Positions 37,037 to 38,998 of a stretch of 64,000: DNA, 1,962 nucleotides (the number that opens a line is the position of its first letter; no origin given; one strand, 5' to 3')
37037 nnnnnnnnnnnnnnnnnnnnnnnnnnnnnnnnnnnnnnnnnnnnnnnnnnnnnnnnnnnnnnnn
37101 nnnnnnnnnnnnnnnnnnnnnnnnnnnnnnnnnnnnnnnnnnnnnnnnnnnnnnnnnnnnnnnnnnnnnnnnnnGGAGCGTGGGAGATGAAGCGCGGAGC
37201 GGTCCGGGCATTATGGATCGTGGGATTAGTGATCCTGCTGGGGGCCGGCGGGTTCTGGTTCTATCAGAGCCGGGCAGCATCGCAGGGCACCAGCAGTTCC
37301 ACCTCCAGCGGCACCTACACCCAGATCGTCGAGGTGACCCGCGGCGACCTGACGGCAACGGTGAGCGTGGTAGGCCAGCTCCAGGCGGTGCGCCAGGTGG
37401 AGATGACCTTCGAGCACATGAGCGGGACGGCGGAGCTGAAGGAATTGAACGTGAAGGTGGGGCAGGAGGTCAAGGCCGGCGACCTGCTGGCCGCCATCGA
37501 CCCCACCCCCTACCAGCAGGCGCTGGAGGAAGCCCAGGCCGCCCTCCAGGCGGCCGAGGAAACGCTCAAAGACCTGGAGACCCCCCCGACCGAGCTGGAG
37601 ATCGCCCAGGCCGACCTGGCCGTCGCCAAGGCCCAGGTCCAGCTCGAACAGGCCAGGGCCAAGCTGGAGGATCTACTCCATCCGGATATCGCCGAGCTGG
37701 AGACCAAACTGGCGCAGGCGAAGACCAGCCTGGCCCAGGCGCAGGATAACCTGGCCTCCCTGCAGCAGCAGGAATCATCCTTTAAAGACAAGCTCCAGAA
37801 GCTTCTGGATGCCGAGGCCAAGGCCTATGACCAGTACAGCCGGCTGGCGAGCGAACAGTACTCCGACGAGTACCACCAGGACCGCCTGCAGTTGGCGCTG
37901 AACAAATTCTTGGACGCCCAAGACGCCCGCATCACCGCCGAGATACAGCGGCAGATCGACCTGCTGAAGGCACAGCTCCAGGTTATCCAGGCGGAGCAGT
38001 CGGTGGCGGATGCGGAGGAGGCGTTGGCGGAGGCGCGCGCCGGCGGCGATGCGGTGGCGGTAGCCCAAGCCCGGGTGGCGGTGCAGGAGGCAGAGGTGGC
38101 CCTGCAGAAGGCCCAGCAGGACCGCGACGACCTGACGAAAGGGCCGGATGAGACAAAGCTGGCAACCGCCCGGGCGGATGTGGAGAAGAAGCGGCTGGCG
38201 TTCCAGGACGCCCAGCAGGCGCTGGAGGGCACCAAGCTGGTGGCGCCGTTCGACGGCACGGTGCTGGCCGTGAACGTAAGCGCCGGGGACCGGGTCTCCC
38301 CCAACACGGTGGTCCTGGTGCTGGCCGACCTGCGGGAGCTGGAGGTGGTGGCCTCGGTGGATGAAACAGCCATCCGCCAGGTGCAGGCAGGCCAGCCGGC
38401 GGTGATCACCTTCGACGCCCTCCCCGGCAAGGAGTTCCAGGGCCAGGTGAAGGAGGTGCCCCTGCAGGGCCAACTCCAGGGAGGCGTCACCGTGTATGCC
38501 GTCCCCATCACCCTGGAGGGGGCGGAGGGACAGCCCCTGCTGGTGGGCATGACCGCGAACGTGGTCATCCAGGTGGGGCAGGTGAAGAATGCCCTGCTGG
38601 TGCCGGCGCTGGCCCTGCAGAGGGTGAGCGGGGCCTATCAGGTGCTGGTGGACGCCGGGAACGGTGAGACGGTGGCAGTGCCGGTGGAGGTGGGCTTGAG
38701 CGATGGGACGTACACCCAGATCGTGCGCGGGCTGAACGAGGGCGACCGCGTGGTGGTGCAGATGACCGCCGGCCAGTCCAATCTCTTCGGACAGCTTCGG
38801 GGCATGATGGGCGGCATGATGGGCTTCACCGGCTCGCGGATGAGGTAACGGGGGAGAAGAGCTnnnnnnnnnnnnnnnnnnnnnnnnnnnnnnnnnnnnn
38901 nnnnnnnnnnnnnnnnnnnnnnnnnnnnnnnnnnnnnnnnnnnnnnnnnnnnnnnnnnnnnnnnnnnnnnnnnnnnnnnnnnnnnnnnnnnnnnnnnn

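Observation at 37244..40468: Near-perfect 1.67-kb tandem duplication of the MacA/HlyD-like adaptor gene inside a MacB efflux operon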

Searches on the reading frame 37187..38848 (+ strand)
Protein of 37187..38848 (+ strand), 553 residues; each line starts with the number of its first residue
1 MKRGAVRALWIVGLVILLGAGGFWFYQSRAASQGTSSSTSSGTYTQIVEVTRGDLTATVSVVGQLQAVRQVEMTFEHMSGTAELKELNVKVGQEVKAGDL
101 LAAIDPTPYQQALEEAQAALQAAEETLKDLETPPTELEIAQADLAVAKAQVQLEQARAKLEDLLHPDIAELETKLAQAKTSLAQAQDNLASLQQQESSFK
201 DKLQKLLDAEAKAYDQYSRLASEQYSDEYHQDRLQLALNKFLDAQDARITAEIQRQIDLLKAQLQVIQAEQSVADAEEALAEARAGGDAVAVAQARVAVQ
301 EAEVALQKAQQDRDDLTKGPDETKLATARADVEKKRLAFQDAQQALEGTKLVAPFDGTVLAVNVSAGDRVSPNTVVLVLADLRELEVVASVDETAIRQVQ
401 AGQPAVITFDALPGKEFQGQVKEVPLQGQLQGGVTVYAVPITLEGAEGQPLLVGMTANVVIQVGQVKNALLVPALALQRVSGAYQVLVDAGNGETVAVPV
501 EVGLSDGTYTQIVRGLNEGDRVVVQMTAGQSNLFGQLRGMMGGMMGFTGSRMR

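Call 5: search_protein_families(library=pfam, proteins=[window:37187-38848:+])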
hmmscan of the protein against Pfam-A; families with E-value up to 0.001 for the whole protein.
window:37187-38848:+ (553 aa): 5 families
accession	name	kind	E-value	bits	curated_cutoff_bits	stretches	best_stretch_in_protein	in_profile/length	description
PF16576.10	HlyD_D23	-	4.6e-16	59.2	30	1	330-424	89-184/214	Barrel-sandwich domain of CusB or HlyD membrane-fusion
PF13437.12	HlyD_3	-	2.3e-12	48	22.2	1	351-453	2-105/106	HlyD family secretion protein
PF13533.13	Biotin_lipoyl_2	-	1.1e-11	44.7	29.8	1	83-105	10-32/32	Biotin-lipoyl like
PF00364.28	Biotin_lipoyl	-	0.00014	22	22.1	0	85-104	17-36/73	Biotin-requiring enzyme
PF01551.29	Peptidase_M23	-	0.00016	22.2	28.7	0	66-108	34-76/96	Peptidase family M23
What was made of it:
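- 37187..38848 (+): Adaptor gene A1 (553 aa): anchor N1, shared block R5, alpha hairpin cassette, shared block R3, Gly/Met-rich tail T1. Pfam HlyD_D23, HlyD_3 and Biotin_lipoyl_2 (call 5).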

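Call 7: find_encoding_contigs(protein=window:37187-38848:+, flank=8000, max_places=10)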
Protein window:37187-38848:+ (553 aa): 1 contig read that carries it; 1 place shown.
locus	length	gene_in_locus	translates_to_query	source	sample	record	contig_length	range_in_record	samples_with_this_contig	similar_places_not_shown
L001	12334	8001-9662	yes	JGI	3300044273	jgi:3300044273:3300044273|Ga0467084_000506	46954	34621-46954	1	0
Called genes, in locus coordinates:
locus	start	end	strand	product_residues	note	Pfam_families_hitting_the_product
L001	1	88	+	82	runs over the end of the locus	-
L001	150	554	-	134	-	-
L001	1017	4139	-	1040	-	PF00989:PAS (weak), PF08448:PAS_4, PF00989:PAS, PF08448:PAS_4, PF13426:PAS_9, PF00512:HisKA, PF02518:HATPase_c, PF00072:Response_reg, +1 more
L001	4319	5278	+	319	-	PF23023:Anti-Pycsar_Apyc1, PF00753:Lactamase_B, PF12706:Lactamase_B_2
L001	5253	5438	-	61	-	-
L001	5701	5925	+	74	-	PF12797:Fer4_2 (faint), PF12837:Fer4_6 (faint), PF13237:Fer4_10 (faint), PF12838:Fer4_7 (weak), PF00037:Fer4 (weak)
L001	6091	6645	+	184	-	-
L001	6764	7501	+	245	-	PF00005:ABC_tran, PF02463:SMC_N (faint), PF13304:AAA_21 (faint)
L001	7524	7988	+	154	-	PF18914:DUF5666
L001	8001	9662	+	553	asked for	PF25954:Beta-barrel_RND_2 (faint), PF25917:BSH_RND, PF25990:Beta-barrel_YknX (weak), PF25967:RND-MFP_C (weak), PF25975:CzcB_C (weak)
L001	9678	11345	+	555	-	PF25917:BSH_RND, PF25954:Beta-barrel_RND_2 (faint), PF25990:Beta-barrel_YknX (weak), PF25967:RND-MFP_C (weak), PF25975:CzcB_C (weak)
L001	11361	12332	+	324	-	?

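Call 11: find_homologous_proteins(query=window:37187-38848:+)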
Query window:37187-38848:+ (553 aa): 2131 proteins with E <= 0.001 among 8000 candidates; the best 120 are listed.
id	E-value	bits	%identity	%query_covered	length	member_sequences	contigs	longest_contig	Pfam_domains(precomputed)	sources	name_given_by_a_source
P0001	0.0e+0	1074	97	98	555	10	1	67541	PF25990.1,PF25967.1,PF25917.1,PF25975.1,PF25954.1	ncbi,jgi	jgi:HlyD family secretion protein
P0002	4.3e-225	766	91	73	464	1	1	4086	PF25990.1,PF25967.1,PF25975.1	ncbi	ncbi:MAG: efflux RND transporter periplasmic adaptor subunit, partial [Anaerolineae bacterium]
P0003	2.9e-219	747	70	98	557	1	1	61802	PF25973.1,PF00364.29,PF25990.1,PF25967.1,PF25917.1,PF25975.1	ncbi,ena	-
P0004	5.1e-190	650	62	92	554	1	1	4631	PF25967.1,PF25917.1,PF25954.1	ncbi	-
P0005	1.1e-186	639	61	94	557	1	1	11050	PF25990.1,PF25967.1,PF25919.1,PF25917.1,PF25975.1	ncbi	-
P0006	2.6e-182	625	60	92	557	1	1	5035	PF25990.1,PF25967.1,PF25919.1,PF25917.1,PF25975.1,PF25954.1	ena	-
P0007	1.3e-174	600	57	94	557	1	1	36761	PF25967.1,PF25917.1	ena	-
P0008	8.4e-173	594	57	94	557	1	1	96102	PF25917.1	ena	-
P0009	1.0e-172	593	57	93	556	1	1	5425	PF25967.1,PF25917.1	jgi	-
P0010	1.7e-172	593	57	96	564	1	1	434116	PF25990.1,PF25967.1,PF25917.1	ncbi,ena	-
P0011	1.1e-171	590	57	99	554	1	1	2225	PF25990.1,PF25967.1,PF25975.1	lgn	-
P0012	5.7e-171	588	57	93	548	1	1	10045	PF25990.1,PF25917.1,PF25954.1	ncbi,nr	ncbi:MAG: efflux RND transporter periplasmic adaptor subunit [Anaerolineae bacterium]|nr:efflux RND 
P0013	4.9e-170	585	58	92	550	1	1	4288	PF25990.1,PF25967.1,PF25917.1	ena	-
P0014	2.5e-169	582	57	95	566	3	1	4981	PF25917.1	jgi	jgi:multidrug efflux pump subunit AcrA (membrane-fusion protein)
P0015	7.6e-169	581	55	94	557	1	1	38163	PF25919.1,PF25917.1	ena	-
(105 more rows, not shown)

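Call 12: find_encoding_contigs(protein=P0001, flank=6000, max_places=6)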
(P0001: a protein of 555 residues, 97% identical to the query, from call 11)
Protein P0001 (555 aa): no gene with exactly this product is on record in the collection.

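Call 13: find_encoding_contigs(protein=P0003, flank=6000, max_places=4)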
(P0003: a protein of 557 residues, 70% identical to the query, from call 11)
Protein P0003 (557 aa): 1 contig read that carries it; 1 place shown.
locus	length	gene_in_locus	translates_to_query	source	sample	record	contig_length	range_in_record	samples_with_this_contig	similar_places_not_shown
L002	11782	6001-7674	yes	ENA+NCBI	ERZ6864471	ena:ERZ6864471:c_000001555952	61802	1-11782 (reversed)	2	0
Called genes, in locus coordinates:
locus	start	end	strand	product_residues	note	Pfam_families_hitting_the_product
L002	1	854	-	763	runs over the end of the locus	PF00989:PAS, PF08448:PAS_4, PF13188:PAS_8, PF13426:PAS_9, PF00512:HisKA (weak), PF02518:HATPase_c, PF00072:Response_reg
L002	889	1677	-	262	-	PF13188:PAS_8 (faint)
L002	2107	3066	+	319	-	PF23023:Anti-Pycsar_Apyc1, PF00753:Lactamase_B (weak), PF12706:Lactamase_B_2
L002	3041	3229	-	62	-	-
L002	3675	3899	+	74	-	PF12797:Fer4_2 (faint), PF12837:Fer4_6 (faint), PF13237:Fer4_10 (faint), PF12838:Fer4_7 (weak), PF00037:Fer4 (weak)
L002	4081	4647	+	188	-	-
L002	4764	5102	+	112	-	PF00005:ABC_tran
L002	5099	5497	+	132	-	PF00005:ABC_tran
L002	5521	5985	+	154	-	PF18914:DUF5666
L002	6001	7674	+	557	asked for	PF00364:Biotin_lipoyl (faint), PF25917:BSH_RND, PF25973:BSH_CzcB, PF25990:Beta-barrel_YknX (weak), PF25967:RND-MFP_C (weak), PF25975:CzcB_C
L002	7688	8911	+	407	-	PF12704:MacB_PCD, PF02687:FtsX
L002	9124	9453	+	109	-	-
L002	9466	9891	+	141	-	PF00072:Response_reg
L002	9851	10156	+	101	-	PF00486:Trans_reg_C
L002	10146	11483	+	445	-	PF00672:HAMP, PF26769:HAMP_PhoQ (faint), PF00512:HisKA, PF02518:HATPase_c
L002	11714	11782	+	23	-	?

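Call 17: find_encoding_contigs(protein=P0127, flank=6000, max_places=4)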
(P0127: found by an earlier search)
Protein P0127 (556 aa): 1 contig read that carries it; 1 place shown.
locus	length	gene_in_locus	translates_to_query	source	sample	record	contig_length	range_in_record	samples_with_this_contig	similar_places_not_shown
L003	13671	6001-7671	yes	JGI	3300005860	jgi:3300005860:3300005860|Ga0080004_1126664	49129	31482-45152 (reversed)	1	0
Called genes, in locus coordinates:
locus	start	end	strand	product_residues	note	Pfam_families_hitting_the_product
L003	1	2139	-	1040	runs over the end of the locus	PF00989:PAS (weak), PF08448:PAS_4, PF00989:PAS, PF08448:PAS_4, PF13426:PAS_9, PF00512:HisKA, PF02518:HATPase_c, PF00072:Response_reg, +1 more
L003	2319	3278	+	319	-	PF23023:Anti-Pycsar_Apyc1, PF00753:Lactamase_B, PF12706:Lactamase_B_2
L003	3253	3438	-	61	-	-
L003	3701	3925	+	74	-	PF12797:Fer4_2 (faint), PF12837:Fer4_6 (faint), PF13237:Fer4_10 (faint), PF12838:Fer4_7 (weak), PF00037:Fer4 (weak)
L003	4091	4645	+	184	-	-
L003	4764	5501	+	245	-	PF00005:ABC_tran, PF02463:SMC_N (faint), PF13304:AAA_21 (faint)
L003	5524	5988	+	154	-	PF18914:DUF5666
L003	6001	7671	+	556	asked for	PF25954:Beta-barrel_RND_2 (faint), PF25917:BSH_RND, PF25990:Beta-barrel_YknX (weak), PF25967:RND-MFP_C (weak), PF25975:CzcB_C (weak)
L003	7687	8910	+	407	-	PF12704:MacB_PCD, PF02687:FtsX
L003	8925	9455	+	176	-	-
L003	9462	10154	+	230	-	PF00072:Response_reg, PF00486:Trans_reg_C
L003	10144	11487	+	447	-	PF00672:HAMP, PF26769:HAMP_PhoQ (faint), PF00512:HisKA, PF02518:HATPase_c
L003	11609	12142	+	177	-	PF04060:FeS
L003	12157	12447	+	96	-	-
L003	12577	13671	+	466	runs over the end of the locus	PF12895:ANAPC3 (faint), PF13371:TPR_9 (faint), PF13424:TPR_12 (faint), PF23914:TPR_CcmH_CycH (faint), PF00515:TPR_1 (faint), PF07719:TPR_2 (faint), PF13414:TPR_11 (weak), PF13432:TPR_16 (weak), +6 more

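Call 18: find_encoding_contigs(protein=P0126, flank=3000, max_places=4)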
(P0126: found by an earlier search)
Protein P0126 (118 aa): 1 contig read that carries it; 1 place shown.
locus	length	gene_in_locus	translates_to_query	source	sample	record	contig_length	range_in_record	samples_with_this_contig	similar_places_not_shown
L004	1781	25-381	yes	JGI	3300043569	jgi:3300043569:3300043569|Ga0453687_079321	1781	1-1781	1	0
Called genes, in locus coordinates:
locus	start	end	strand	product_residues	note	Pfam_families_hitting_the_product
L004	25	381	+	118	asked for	PF25967:RND-MFP_C, PF25975:CzcB_C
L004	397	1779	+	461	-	?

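Call 19: find_encoding_contigs(protein=P0124, flank=3000, max_places=4)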
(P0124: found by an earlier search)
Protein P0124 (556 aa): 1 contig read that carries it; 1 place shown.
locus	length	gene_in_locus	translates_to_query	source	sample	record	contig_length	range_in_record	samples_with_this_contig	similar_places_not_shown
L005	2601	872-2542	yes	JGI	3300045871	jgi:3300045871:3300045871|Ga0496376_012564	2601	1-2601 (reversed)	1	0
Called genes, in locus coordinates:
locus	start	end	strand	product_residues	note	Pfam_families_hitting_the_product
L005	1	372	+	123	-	?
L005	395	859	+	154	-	PF18914:DUF5666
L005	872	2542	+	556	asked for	PF25954:Beta-barrel_RND_2 (faint), PF25917:BSH_RND, PF25990:Beta-barrel_YknX (weak), PF25967:RND-MFP_C (weak), PF25975:CzcB_C (weak)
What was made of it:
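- Some same-species contigs show a single N1-alpha-T2 gene (calls 17, 19). Single-copy contigs L003 (49 kb) and L005 exist for the same species (calls 17, 19).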

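Call 27: find_related_loci(query=A1, collection=genome_contigs, flank=6000)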
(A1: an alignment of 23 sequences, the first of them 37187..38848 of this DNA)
Query A1 (553 aa) in genome_contigs; peptide patterns used: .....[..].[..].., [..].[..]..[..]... (x = any residue, [..] = any of these).
128 stretches matched a pattern; 50 encode a relative of the query (tblastn E <= 1e-3); 45 distinct loci.
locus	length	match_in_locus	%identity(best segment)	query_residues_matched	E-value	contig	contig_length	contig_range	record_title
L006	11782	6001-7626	70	1-541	0e+0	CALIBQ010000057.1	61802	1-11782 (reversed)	MAG: uncultured Anaerolineae bacterium isolate S1_Bin_MAXBIN__192_1 genome assembly, contig: c_000001555952, whole genom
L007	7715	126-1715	56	7-536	1e-174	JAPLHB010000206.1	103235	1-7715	MAG: Chloroflexota bacterium isolate LacPavin_0920_WC70_MAG_64_18 LacPavin_0920_WC70_scaffold_443152, whole genome shotg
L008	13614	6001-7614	54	3-540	3e-169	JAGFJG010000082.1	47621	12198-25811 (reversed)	MAG: Caldilineales bacterium isolate mag.17 k127_83698, whole genome shotgun sequence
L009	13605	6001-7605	55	6-540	2e-167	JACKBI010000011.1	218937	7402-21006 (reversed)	MAG: Anaerolineales bacterium isolate HK-STAS-CHLO-17 HK-STAS-CHLO-17_11, whole genome shotgun sequence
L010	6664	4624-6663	54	1-532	1e-167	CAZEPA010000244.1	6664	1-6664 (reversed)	MAG TPA_asm: uncultured Anaerolineae bacterium isolate binchicken_co27_224 genome assembly, contig: NODE_20226_length_66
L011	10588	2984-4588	53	1-531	6e-165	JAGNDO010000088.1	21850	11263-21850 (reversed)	MAG: Caldilineaceae bacterium isolate Gw_Eff_bin_337 Gw_Eff_4872_length_21850_cov_121.101321, whole genome shotgun seque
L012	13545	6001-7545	54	23-532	3e-161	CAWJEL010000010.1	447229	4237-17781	MAG: uncultured Chloroflexia bacterium isolate MFD04716.bin.2.35 genome assembly, contig: contig_15798, whole genome sho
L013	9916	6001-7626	53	6-551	7e-161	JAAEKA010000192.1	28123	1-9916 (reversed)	Anaerolineae bacterium clx_CAG2 CAG2c_192, whole genome shotgun sequence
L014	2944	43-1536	56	44-539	2e-170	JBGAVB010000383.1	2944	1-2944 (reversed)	MAG: Anaerolineae bacterium isolate MAG_MBR_AS.85 MBRAS-85_NODE_383_length_2944_cov_1.836763, whole genome shotgun seque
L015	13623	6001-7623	54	2-535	5e-160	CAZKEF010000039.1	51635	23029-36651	MAG TPA_asm: uncultured Anaerolineales bacterium isolate binchicken_co22_195 genome assembly, contig: NODE_694_length_51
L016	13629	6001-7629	52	1-545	4e-159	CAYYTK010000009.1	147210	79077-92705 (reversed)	MAG TPA_asm: uncultured Anaerolineales bacterium isolate binchicken_co66_292 genome assembly, contig: NODE_171_length_14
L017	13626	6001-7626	54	3-532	3e-176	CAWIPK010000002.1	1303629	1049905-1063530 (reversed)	MAG: uncultured Chloroflexia bacterium isolate MFD01721.bin.1.56 genome assembly, contig: contig_13134, whole genome sho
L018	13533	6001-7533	57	23-535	4e-156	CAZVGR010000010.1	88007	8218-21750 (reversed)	MAG TPA_asm: uncultured Anaerolinea sp. isolate SRP304446_co1_50 genome assembly, contig: NODE_140_length_88007_cov_18.7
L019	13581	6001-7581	54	7-532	2e-155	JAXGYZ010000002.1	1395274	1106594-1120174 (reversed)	MAG: Anaerolineae bacterium isolate AnMBR.bin525 bin525_2, whole genome shotgun sequence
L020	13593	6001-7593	54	1-532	1e-157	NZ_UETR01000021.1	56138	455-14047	Candidatus Amarolinea aalborgensis isolate MQ180409-418_S418_L100 21, whole genome shotgun sequence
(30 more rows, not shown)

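Call 36: find_homologous_proteins(query=L004:397-1779:+, max_evalue=1e-100)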
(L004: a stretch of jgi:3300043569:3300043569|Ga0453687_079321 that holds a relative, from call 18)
Query L004:397-1779:+ (461 aa): 336 proteins with E <= 1e-100 among 8000 candidates; the best 120 are listed.
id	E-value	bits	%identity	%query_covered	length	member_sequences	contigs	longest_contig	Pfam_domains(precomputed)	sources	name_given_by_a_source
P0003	5.9e-225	765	82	99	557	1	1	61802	PF25973.1,PF00364.29,PF25990.1,PF25967.1,PF25917.1,PF25975.1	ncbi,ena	-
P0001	6.3e-210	715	81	100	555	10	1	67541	PF25990.1,PF25967.1,PF25917.1,PF25975.1,PF25954.1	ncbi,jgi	jgi:HlyD family secretion protein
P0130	1.2e-155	537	61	95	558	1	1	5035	PF25990.1,PF25967.1,PF25919.1,PF25917.1,PF25975.1,PF25954.1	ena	-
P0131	1.8e-149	516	60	96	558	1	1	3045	PF25990.1,PF25967.1,PF25919.1,PF25917.1,PF25975.1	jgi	-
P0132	1.4e-147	510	59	96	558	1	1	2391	PF25990.1,PF25967.1,PF25919.1,PF25917.1,PF25975.1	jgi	jgi:HlyD family secretion protein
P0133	1.5e-147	510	58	100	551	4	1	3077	PF25990.1,PF25967.1,PF25919.1,PF25917.1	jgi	jgi:HlyD family secretion protein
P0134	6.6e-146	505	58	96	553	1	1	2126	PF25917.1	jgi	jgi:RND family efflux transporter MFP subunit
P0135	6.9e-146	504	57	96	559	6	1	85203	PF25967.1,PF25919.1,PF25917.1,PF25975.1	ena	-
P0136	1.1e-145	504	58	96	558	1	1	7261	PF25967.1,PF25917.1,PF25975.1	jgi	jgi:RND family efflux transporter MFP subunit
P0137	1.1e-144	501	56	100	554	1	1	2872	PF25990.1,PF25967.1,PF25917.1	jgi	-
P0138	1.3e-144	500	58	96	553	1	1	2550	PF25990.1,PF25967.1,PF25917.1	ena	-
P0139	2.3e-144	499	57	95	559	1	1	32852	PF25967.1,PF25917.1,PF25975.1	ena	-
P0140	5.1e-144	498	57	95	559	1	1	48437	PF25967.1,PF25917.1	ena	-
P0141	4.3e-143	495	57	95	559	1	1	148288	PF25917.1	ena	-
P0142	6.2e-143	495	59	96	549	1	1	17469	PF25990.1,PF25967.1,PF25919.1,PF25917.1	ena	-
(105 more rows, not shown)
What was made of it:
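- Many contigs contribute one hit to the alpha-query list and one to the beta-containing query list, judged by matching contig lengths (calls 11, 36).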

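Call 43: predict_structure(alignment_id=A1)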
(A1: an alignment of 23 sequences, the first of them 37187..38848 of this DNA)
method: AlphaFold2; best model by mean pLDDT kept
length: 553 residues; sequences in the alignment: 23
mean_pLDDT: 83.9   pTM: 0.50
mean pLDDT of the five models: 83.9, 81.5, 81.4, 80.1, 76.0
residues with pLDDT >= 90: 224; 70-90: 271; 50-70: 18; < 50: 40
segments of 3 or more residues with pLDDT < 50: 29-41, 528-553
pLDDT, mean of each block of 10 residues (from residue 1): 67 76 55 36 73 86 91 90 92 93 93 94 91 84 92 90 82 88 90 86 90 90 86 91 91 89 90 86 77 88 92 84 88 95 92 93 93 93 90 86 92 91 89 88 86 89 85 87 87 86 84 87 69 42 34 33
secondary structure, 60 per line:
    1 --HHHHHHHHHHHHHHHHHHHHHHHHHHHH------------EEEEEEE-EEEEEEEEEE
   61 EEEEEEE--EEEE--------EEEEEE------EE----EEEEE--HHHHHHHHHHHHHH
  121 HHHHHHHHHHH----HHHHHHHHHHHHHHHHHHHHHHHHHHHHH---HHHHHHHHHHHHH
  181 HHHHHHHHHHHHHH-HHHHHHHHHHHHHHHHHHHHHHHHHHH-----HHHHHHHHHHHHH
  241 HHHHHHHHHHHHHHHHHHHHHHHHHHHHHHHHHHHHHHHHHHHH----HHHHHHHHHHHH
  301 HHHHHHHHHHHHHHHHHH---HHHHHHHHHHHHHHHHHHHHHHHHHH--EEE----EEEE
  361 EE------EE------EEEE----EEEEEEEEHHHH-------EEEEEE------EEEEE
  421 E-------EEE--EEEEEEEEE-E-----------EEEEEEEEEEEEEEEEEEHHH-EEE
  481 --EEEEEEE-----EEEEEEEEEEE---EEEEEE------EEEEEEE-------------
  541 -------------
elements in order: H3-30 E43-49 E51-67 E70-73 E82-87 E100-104 H107-131 H136-164 H168-194 H196-222 H228-284 H289-318 H322-347 E350-352 E357-362 E377-380 E385-392 H393-396 E404-409 E416-421 E429-431 E434-442 E456-473 E478-480 E483-489 E495-505 E509-514 E521-527
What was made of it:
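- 37187..38848 (+): AF2 mean pLDDT is 84 (call 43).
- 37187..37243 (+): N1: copy-specific N-terminal membrane anchor of A1. AF2 places a helix at residues 3-30 (call 43).
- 37660..38003 (+): Alpha hairpin cassette of A1 (aa ~158-273, the distal segment of the hairpin including the tip). AF2 places the hairpin at aa 107-347 with its tip at aa 223-227 (call 43).
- On MacA-type periplasmic adaptor (membrane fusion protein) of MacB ABC exporters: The AF2 model has a hairpin at aa 107-347 flanked by beta domains (call 43).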
